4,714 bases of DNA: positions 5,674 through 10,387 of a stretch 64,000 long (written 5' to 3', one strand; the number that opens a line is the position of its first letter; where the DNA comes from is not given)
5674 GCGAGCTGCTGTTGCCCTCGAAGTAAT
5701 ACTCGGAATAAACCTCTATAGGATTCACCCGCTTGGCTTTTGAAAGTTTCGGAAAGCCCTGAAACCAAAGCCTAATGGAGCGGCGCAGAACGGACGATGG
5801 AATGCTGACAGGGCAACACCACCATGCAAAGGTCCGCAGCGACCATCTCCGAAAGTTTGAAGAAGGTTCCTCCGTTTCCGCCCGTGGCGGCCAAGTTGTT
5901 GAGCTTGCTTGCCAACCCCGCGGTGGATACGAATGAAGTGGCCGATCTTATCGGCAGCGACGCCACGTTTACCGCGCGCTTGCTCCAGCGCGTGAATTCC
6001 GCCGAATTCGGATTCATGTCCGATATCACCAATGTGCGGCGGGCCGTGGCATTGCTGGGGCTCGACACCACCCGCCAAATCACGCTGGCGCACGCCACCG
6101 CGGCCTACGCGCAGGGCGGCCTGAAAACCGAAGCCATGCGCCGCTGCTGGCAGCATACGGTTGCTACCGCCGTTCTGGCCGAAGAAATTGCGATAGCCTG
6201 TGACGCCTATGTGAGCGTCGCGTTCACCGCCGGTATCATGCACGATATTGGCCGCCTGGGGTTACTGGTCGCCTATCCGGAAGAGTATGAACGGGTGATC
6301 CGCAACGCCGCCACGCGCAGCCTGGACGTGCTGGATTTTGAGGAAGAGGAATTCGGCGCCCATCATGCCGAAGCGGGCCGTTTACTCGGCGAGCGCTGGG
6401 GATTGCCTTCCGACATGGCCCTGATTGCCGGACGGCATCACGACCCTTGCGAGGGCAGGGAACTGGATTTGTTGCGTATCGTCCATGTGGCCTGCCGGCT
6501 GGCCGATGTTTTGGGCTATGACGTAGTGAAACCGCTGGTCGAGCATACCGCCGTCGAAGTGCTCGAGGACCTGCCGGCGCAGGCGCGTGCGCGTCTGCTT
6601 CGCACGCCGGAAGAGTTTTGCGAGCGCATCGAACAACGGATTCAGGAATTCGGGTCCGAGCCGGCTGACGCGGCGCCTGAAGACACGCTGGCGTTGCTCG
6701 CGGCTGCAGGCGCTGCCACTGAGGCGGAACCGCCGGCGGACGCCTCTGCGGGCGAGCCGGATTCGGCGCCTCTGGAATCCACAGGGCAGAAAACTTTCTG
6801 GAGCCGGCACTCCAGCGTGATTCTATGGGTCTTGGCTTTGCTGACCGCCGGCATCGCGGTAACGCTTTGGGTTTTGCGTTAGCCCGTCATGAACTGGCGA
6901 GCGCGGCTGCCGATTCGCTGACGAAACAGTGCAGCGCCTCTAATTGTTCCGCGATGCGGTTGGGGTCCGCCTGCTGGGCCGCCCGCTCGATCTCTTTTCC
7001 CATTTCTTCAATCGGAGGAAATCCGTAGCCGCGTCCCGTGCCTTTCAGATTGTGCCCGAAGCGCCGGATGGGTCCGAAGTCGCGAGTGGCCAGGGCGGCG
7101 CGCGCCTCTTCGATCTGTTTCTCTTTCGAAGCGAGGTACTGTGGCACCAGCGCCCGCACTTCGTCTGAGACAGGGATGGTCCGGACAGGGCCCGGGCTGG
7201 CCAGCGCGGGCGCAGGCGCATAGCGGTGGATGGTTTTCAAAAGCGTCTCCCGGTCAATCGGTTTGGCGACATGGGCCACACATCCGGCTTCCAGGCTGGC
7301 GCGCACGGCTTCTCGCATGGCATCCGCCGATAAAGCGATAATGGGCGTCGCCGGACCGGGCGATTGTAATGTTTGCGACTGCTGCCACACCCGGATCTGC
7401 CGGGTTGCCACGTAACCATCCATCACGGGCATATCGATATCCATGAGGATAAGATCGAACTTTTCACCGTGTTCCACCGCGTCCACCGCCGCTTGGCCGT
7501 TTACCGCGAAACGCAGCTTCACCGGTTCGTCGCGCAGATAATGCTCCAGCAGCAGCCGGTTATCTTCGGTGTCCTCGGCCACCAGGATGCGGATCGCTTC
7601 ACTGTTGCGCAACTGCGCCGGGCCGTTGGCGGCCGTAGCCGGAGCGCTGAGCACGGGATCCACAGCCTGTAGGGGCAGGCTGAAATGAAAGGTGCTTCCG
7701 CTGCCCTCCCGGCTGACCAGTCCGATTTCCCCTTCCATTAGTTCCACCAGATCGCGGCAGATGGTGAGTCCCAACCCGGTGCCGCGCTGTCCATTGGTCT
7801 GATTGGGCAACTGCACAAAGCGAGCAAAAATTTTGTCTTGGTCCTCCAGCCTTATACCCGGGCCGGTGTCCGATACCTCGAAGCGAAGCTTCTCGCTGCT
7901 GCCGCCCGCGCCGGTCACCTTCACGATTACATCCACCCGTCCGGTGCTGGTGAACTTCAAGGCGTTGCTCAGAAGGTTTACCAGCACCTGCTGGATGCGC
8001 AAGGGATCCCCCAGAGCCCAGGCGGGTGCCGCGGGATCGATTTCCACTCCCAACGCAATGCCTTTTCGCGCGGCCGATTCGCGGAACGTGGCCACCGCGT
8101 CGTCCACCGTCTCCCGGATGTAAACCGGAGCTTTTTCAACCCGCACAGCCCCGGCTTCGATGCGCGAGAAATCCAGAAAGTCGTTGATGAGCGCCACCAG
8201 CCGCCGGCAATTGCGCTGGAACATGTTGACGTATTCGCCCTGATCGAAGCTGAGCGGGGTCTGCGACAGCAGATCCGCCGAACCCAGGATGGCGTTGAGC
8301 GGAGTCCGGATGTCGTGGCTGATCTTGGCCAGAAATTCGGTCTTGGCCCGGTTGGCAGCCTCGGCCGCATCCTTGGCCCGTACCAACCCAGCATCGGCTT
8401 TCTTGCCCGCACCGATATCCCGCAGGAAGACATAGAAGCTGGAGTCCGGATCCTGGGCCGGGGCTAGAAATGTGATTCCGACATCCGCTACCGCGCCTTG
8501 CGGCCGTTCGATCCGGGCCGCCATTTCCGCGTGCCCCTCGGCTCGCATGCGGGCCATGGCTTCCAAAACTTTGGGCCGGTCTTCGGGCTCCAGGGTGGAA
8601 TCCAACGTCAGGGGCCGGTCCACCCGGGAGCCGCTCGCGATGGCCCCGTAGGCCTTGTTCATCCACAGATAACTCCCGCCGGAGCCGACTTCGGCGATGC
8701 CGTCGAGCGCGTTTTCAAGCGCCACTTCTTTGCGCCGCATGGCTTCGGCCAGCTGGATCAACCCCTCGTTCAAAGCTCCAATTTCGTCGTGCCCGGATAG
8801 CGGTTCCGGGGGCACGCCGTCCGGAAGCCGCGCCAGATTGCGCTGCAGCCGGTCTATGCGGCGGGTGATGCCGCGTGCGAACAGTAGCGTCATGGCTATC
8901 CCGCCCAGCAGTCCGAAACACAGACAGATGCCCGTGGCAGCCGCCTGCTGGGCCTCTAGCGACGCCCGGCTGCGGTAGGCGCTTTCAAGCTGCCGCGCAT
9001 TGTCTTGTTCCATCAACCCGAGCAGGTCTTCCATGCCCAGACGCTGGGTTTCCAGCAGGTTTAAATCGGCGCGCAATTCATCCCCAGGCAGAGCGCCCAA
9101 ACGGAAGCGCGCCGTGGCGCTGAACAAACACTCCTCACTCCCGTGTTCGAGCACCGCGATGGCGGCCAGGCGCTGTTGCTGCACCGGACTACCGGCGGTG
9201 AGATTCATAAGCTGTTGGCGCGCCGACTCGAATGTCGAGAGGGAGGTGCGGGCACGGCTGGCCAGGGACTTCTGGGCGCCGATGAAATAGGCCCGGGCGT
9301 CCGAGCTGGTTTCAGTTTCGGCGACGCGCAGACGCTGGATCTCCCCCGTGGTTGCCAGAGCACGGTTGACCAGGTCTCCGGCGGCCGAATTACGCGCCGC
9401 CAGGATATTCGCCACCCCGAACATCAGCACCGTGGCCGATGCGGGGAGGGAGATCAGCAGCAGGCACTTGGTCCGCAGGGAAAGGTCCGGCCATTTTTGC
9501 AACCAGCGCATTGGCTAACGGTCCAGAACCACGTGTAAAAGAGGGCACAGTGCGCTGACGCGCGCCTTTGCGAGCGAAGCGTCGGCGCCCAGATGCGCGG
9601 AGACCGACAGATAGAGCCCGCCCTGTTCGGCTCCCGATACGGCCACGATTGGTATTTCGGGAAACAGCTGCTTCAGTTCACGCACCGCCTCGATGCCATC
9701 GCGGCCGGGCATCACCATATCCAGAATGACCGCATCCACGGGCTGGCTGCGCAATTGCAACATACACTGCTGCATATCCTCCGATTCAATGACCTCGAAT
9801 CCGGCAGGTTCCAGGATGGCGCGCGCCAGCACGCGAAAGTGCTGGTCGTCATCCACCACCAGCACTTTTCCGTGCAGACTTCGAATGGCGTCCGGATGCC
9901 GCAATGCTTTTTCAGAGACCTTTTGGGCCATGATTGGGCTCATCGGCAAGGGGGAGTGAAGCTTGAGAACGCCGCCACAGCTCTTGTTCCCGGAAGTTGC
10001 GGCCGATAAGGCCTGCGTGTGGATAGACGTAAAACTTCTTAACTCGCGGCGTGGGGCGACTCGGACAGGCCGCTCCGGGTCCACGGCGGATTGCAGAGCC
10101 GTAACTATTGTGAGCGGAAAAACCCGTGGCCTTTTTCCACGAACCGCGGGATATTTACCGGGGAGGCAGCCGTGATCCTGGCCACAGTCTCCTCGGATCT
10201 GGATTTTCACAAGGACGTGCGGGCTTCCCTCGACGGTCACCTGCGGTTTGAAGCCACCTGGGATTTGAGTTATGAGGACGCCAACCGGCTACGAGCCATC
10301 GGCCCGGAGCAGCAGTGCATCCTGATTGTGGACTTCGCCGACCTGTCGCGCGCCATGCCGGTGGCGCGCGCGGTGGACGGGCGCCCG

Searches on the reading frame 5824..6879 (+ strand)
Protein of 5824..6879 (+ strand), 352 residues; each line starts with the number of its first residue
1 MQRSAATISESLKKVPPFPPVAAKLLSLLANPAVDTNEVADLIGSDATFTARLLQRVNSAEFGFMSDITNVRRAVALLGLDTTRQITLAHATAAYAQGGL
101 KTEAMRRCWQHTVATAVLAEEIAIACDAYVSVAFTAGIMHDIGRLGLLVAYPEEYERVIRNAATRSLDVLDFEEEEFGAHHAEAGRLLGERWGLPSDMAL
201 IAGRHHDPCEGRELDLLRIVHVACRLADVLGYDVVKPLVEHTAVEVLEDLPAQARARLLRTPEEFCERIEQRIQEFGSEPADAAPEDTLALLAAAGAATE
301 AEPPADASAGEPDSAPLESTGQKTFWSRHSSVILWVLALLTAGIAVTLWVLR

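Call 59: search_protein_families(library=pfam, proteins=[window:5824-6879:+], max_evalue=0.0001)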
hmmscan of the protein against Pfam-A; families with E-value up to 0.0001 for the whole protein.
window:5824-6879:+ (352 aa): 2 families
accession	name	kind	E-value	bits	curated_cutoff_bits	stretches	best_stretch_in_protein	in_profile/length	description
PF08668.18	HDOD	-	1e-49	169.1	22.9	1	16-208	2-196/196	HDOD domain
PF01966.28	HD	-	1.6e-08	35.3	22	1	109-227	2-114/116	HD domain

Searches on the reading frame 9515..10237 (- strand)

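Call 59: search_protein_families(library=pfam, proteins=[window:9515-10237:-], max_evalue=0.0001)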
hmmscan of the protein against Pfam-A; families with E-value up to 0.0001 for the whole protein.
window:9515-10237:- (240 aa): 1 family
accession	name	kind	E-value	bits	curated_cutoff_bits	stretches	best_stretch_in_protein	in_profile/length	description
PF00072.30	Response_reg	-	1.7e-19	70.5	30.2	1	125-224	1-99/111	Response regulator receiver domain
